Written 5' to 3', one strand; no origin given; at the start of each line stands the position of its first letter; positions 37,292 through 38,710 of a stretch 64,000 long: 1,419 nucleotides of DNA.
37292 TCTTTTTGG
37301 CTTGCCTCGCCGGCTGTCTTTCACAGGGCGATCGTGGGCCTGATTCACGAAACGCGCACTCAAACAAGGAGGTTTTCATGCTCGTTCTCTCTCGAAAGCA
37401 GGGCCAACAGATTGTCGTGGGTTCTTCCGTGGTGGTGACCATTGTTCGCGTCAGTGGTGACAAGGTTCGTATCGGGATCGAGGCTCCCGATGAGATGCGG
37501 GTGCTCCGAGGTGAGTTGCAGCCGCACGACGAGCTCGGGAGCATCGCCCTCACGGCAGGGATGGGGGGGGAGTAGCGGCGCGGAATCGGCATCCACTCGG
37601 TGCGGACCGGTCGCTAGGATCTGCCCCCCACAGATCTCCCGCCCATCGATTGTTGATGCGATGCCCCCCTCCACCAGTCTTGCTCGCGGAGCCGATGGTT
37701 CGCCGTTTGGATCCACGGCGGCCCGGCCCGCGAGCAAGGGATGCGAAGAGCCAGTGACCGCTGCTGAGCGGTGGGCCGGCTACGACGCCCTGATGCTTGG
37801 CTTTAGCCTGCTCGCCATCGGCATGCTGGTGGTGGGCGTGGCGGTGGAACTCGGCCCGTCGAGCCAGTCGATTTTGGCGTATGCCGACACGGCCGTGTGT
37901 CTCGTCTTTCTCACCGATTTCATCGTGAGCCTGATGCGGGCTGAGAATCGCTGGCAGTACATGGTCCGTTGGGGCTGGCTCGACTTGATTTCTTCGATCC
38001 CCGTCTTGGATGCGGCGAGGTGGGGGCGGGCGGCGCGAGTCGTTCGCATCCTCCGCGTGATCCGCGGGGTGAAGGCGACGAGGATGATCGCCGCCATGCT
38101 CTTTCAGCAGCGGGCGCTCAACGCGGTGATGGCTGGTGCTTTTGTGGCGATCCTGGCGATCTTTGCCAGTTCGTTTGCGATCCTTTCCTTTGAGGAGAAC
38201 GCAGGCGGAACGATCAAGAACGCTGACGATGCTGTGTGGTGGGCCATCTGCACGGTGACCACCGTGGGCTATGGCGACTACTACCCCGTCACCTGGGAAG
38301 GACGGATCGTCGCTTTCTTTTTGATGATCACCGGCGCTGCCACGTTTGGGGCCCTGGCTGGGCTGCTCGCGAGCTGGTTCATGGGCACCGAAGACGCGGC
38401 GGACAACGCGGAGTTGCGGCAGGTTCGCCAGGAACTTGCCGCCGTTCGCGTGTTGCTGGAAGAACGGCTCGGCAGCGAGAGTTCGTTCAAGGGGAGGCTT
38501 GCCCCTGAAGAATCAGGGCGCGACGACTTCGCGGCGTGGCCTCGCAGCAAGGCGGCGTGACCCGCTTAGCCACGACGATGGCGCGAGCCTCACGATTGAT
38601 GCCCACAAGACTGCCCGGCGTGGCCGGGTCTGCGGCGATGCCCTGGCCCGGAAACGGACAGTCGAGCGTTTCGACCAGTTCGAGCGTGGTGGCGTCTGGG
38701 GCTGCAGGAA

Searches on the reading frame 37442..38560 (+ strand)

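Call 42: search_protein_families(library=pfam, proteins=[window:37442-38560:+], max_evalue=0.0001)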
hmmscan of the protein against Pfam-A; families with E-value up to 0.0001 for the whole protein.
window:37442-38560:+ (372 aa): 2 families
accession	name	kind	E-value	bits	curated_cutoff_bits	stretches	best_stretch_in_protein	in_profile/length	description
PF00520.37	Ion_trans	-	1.2e-16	61.2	25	1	121-311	7-231/241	Ion transport protein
PF07885.22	Ion_trans_2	-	3.3e-14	53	22.5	1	237-313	3-77/79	Ion channel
